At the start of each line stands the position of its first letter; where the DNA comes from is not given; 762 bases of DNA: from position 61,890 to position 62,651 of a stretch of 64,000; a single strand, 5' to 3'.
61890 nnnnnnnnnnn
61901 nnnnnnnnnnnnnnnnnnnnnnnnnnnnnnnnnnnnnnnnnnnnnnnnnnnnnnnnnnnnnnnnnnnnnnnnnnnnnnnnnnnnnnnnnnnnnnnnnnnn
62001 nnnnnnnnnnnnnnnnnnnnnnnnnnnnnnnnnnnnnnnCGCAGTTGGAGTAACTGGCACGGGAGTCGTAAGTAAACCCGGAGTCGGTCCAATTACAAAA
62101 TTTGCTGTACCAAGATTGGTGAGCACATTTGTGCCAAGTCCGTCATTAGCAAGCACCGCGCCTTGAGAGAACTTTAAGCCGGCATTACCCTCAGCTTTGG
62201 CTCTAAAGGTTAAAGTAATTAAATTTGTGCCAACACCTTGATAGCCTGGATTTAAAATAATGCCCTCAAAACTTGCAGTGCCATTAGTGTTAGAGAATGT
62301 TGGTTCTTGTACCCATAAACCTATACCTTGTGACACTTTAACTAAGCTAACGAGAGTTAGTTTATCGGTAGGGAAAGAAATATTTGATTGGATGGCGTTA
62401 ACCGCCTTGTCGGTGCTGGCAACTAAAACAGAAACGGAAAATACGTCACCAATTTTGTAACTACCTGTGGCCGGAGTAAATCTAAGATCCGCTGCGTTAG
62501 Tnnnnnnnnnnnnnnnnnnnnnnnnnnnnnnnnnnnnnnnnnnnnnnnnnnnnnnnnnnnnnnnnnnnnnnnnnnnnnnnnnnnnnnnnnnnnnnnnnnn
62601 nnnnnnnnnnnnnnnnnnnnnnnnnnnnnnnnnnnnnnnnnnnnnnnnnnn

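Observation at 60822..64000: Candidate cohesin-dockerin-type surface assembly: dockerin-ending protein followed by two membrane-anchored beta-rich surface proteins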

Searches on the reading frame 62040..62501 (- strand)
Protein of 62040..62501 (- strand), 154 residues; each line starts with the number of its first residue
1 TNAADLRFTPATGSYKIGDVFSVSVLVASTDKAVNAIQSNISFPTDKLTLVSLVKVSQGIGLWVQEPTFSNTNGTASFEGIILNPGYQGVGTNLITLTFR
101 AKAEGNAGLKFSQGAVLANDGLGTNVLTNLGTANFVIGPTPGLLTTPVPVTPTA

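Call 34: predict_structure(alignment_id=A3)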
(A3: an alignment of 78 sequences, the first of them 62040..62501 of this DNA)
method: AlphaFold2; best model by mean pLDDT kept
length: 154 residues; sequences in the alignment: 78
mean_pLDDT: 94.3   pTM: 0.84
mean pLDDT of the five models: 94.3, 94.0, 93.8, 92.9, 92.5
residues with pLDDT >= 90: 132; 70-90: 17; 50-70: 5; < 50: 0
segments of 3 or more residues with pLDDT < 50: none
pLDDT, mean of each block of 10 residues (from residue 1): 89 98 97 97 99 91 96 98 95 97 98 97 96 97 72 83
secondary structure, 60 per line:
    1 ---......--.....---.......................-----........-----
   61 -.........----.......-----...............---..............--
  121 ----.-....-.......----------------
elements in order: E4-9 E12-16 E20-42 E48-55 E62-70 E75-81 E87-101 E105-118 E127-130 E132-138
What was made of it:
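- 62070..62492 (-): Cohesin domain of C (residues 25-165). AF2 pLDDT 94.3 (call 34).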

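Call 38: fold_search(model_id=the predicted structure, library=pdb)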
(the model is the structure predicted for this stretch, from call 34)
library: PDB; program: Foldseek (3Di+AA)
matches with E <= 10: 1999; with E <= 0.001: 104
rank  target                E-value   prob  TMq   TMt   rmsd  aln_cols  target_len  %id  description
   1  6kgf_C                4.3e-10  1.00  0.69  0.72   3.0       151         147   18  Crystal structure of CaDoc0917(R16D)-CaCohA2 complex at pH 8.2 (released 2020-07-08)
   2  6kgc_A                2.7e-09  1.00  0.72  0.76   2.6       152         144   16  Crystal structure of CaDoc0917(R49D)-CaCohA2 complex at pH 5.4 (released 2020-07-08)
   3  6kge_A                3.3e-09  1.00  0.67  0.73   3.1       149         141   19  Crystal structure of CaDoc0917(R16D)-CaCohA2 complex at pH 5.5 (released 2020-07-08)
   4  6kgd_A                5.1e-09  1.00  0.70  0.73   2.9       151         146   18  Crystal structure of CaDoc0917(R49D)-CaCohA2 complex at pH 8.0 (released 2020-07-08)
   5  6kgf_A                7.5e-09  1.00  0.70  0.74   2.7       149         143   17  Crystal structure of CaDoc0917(R16D)-CaCohA2 complex at pH 8.2 (released 2020-07-08)
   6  4dh2_A                7.9e-09  1.00  0.71  0.69   3.0       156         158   10  Crystal structure of Coh-OlpC(Cthe_0452)-Doc435(Cthe_0435) complex: A novel type I Cohesin-Dockerin complex from Clost (released 2012-11-28)
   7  2vn6_A                8.3e-09  1.00  0.62  0.63   3.7       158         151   19  The Clostridium cellulolyticum dockerin displays a dual binding mode for its cohesin partner (released 2008-05-13)
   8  4dh2_C                1.2e-08  1.00  0.70  0.69   3.1       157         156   10  Crystal structure of Coh-OlpC(Cthe_0452)-Doc435(Cthe_0435) complex: A novel type I Cohesin-Dockerin complex from Clost (released 2012-11-28)
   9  1g1k_A                1.5e-08  1.00  0.64  0.68   3.6       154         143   19  COHESIN MODULE FROM THE CELLULOSOME OF CLOSTRIDIUM CELLULOLYTICUM (released 2000-11-22)
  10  4fl4_I                1.6e-08  1.00  0.72  0.38   2.7       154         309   13  Scaffoldin conformation and dynamics revealed by a ternary complex from the Clostridium thermocellum cellulosome (released 2012-06-27)
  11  2xdh                  1.8e-08  1.00  0.64  0.70   3.4       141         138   19  Non-cellulosomal cohesin from the hyperthermophilic archaeon Archaeoglobus fulgidus (released 2010-05-26)
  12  4ums                  2.0e-08  1.00  0.72  0.72   3.3       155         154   14  The crystal structure of the seventh ScaB type I cohesin from Pseudobacteroides cellulosolvens (released 2015-05-06)
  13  2vn5_C                2.1e-08  1.00  0.62  0.64   3.5       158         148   20  The Clostridium cellulolyticum dockerin displays a dual binding mode for its cohesin partner (released 2008-05-20)
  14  5nrm_A                2.2e-08  1.00  0.65  0.70   3.3       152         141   14  Crystal structure of the sixth cohesin from Acetivibrio cellulolyticus' scaffoldin B in complex with Cel5 dockerin S51 (released 2018-01-31)
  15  2vo8                  2.3e-08  1.00  0.69  0.77   3.1       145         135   10  Cohesin module from Clostridium perfringens ATCC13124 family 33 glycoside hydrolase. (released 2008-09-02)
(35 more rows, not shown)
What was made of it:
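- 62070..62492 (-): Nearly all of the top 44 Foldseek PDB hits are cohesins; the best is 6kgf_C at E 4.3e-10, TM 0.69-0.72 (call 38).
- On Cohesin (Pfam PF00963): C residues 22-175: pLDDT 94.3, and nearly all of the top 44 PDB hits are cohesins (E down to 4.3e-10, TM about 0.7; calls 34, 38).
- Closest known: Cellulosomal type-I cohesin-dockerin pairs. Same: The cohesin domain has the same fold (best Foldseek hits 6kgf, 6kgc, 4dh2, 2vn6 and 1g1k; TM about 0.7; call 38).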
